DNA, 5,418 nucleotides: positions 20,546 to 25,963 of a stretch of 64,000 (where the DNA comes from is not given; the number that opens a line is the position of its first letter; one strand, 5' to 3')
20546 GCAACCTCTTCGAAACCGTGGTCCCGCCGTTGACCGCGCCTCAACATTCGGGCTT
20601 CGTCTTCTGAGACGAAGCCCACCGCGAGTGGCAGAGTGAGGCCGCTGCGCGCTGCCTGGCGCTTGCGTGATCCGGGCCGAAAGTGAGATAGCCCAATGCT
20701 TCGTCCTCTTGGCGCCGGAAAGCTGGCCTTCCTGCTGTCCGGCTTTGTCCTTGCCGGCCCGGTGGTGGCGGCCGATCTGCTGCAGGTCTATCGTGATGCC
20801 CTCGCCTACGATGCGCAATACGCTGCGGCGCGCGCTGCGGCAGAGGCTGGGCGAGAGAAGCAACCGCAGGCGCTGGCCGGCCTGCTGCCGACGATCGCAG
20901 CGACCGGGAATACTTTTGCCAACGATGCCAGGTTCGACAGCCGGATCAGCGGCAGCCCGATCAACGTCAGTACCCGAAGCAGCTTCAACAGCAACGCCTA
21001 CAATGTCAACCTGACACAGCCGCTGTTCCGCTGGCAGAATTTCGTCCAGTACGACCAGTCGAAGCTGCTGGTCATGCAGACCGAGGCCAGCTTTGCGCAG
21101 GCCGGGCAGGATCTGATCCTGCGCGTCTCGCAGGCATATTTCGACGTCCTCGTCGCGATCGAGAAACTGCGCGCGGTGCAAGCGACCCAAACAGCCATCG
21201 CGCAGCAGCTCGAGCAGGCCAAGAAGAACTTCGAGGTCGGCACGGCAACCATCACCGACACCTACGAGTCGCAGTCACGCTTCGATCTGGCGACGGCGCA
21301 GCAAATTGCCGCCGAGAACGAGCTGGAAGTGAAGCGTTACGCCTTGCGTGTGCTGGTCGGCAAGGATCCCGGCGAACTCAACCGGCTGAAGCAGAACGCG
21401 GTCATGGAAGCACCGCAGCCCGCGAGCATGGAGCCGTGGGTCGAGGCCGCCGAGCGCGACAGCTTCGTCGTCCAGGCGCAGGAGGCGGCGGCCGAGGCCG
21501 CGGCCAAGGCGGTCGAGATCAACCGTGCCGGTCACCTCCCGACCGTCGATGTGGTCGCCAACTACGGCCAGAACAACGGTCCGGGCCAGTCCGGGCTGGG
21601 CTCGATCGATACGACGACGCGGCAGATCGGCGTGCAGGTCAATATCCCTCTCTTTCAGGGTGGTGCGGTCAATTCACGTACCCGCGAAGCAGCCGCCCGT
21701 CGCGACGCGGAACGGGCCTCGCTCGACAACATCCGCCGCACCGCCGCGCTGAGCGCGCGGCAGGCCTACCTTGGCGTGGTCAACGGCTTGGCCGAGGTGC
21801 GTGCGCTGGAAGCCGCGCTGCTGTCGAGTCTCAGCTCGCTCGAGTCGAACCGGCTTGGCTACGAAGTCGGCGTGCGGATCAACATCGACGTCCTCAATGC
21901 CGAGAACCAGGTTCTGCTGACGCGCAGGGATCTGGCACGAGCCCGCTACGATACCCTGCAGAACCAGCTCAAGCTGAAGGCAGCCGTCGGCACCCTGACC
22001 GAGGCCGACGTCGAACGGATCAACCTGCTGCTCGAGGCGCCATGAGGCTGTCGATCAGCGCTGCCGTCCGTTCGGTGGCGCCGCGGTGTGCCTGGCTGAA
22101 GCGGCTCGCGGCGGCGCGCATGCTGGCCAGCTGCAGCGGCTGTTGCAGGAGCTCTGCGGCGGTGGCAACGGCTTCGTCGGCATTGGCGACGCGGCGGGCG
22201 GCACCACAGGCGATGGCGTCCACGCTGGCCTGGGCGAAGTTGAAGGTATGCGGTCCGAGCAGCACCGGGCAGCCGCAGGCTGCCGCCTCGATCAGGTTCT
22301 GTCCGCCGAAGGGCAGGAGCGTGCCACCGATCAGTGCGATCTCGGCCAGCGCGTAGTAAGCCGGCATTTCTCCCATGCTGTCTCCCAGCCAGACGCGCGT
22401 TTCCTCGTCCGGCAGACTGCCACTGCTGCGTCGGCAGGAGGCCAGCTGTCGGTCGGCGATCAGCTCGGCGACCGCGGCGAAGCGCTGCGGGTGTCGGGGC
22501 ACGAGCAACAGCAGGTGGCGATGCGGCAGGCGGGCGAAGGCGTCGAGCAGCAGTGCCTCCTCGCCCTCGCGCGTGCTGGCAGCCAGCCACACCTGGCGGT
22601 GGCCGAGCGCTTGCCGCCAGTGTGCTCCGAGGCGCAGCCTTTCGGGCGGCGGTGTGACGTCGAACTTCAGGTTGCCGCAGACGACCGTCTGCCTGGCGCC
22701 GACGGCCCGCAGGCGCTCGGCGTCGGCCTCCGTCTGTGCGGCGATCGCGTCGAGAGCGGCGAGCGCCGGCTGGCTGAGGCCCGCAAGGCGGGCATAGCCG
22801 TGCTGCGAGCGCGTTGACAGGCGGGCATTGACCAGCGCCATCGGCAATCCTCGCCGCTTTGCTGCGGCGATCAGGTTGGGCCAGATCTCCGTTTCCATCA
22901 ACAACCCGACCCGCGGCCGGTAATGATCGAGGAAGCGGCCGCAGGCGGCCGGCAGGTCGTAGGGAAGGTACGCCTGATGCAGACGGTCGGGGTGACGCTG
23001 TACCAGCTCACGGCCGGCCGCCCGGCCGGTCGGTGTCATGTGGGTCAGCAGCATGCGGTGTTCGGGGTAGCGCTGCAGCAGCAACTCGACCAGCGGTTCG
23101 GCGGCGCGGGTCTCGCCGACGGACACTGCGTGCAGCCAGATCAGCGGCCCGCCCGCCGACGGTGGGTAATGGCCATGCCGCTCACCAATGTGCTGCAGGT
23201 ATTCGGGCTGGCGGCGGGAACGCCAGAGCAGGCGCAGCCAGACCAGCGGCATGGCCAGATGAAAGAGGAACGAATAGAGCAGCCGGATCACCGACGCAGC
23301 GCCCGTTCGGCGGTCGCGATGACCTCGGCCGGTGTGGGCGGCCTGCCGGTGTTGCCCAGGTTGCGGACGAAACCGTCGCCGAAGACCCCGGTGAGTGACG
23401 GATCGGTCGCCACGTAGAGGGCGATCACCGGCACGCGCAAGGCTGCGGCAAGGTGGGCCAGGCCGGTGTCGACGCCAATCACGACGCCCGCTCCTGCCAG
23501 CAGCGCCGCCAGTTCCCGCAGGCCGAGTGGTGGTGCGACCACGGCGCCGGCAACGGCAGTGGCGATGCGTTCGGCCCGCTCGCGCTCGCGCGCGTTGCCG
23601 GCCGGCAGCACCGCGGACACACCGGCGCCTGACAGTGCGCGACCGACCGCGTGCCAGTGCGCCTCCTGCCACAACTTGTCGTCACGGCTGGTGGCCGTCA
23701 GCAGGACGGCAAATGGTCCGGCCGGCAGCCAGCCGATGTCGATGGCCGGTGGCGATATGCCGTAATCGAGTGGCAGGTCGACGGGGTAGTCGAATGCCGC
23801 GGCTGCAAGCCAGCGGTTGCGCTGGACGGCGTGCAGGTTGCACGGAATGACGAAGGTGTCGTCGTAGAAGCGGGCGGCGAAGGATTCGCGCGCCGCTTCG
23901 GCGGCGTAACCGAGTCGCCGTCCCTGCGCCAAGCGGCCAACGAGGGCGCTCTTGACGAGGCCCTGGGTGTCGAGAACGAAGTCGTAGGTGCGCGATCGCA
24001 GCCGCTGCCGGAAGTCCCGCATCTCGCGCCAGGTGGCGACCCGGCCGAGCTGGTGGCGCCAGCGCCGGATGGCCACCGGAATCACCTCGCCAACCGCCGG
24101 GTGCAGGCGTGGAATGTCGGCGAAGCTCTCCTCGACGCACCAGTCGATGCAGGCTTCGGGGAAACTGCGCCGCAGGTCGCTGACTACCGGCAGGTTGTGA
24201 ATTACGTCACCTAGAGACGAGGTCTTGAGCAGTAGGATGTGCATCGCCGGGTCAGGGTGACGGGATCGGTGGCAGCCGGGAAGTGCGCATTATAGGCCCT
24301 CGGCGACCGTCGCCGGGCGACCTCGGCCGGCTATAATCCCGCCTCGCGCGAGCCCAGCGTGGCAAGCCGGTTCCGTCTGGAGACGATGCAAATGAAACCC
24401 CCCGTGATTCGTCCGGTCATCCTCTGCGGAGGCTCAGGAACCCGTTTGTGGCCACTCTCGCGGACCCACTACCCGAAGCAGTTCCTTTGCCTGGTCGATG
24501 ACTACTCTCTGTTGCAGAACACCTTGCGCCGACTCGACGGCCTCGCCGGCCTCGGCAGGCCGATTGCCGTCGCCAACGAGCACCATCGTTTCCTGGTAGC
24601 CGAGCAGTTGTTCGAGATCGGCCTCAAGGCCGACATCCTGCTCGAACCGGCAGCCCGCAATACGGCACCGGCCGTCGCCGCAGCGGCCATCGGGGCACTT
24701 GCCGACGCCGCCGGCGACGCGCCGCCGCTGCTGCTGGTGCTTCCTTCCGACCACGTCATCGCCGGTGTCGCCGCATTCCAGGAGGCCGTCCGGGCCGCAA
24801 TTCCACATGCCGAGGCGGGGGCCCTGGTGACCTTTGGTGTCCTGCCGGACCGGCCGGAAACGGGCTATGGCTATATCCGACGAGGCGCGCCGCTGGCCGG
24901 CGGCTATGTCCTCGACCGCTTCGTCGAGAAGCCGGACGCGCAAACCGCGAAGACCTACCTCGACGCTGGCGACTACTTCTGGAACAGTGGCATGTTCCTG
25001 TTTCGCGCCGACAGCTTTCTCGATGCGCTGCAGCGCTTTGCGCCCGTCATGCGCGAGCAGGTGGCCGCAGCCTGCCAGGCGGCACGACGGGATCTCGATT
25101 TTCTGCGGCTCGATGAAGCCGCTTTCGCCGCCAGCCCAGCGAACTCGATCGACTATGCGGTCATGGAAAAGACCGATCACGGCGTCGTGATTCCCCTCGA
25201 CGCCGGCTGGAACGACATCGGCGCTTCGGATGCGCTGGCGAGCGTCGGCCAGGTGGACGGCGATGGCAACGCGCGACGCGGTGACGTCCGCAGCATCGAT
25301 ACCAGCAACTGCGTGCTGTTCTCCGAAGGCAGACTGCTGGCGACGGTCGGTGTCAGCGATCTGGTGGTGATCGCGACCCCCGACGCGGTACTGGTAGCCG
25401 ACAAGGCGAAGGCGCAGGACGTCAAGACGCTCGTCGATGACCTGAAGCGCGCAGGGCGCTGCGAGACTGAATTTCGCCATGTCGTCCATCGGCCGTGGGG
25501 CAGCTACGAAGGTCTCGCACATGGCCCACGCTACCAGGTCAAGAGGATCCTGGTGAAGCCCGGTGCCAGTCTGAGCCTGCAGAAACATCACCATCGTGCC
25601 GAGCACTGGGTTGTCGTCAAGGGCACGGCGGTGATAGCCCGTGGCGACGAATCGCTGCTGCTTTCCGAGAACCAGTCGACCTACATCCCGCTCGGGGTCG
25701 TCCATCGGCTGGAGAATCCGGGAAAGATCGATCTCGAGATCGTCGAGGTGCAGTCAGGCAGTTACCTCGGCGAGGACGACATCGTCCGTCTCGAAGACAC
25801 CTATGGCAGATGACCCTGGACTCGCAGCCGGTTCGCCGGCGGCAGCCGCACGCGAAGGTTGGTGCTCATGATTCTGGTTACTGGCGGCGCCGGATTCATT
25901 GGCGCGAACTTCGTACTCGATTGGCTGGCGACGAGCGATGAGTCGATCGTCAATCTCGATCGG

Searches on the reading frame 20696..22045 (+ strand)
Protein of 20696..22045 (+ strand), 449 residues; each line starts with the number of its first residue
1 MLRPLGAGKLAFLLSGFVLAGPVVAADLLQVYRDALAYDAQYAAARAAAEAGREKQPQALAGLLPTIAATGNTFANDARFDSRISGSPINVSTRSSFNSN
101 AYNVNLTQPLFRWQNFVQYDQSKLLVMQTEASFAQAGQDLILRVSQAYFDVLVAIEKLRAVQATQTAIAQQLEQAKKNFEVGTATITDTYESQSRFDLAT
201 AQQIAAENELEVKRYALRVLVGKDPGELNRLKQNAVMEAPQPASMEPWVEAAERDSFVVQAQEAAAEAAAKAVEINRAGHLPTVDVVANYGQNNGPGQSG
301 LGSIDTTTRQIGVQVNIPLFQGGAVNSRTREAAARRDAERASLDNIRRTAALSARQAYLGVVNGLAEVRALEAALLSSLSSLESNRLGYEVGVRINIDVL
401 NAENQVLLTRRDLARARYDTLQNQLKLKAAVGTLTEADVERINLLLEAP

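Call 28: search_protein_families(library=pfam, proteins=[window:20696-22045:+], max_evalue=0.0001)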
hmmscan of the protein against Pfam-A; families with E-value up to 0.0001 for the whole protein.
window:20696-22045:+ (449 aa): 1 family
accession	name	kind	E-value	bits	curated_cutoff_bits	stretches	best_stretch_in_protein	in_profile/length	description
PF02321.23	OEP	-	9e-57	192.3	22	2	246-432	2-187/187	Outer membrane efflux protein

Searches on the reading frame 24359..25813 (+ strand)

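Call 28: search_protein_families(library=pfam, proteins=[window:24359-25813:+], max_evalue=0.0001)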
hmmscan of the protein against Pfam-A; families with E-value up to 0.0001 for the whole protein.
window:24359-25813:+ (484 aa): 4 families
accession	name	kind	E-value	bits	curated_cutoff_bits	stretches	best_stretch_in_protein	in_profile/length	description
PF00483.29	NTP_transferase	-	2.5e-54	184.9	21.2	1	19-296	2-238/245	Nucleotidyl transferase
PF01050.24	MannoseP_isomer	-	1e-52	177.7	23.6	1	366-480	2-116/116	Mannose-6-phosphate isomerase C-terminal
PF22640.1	ManC_GMP_beta-helix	-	5.7e-18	65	27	1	312-362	5-55/55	MannoseP isomerase/GMP-like beta-helix domain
PF07883.17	Cupin_2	-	5.8e-10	39.2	27.2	1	398-464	4-69/70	Cupin domain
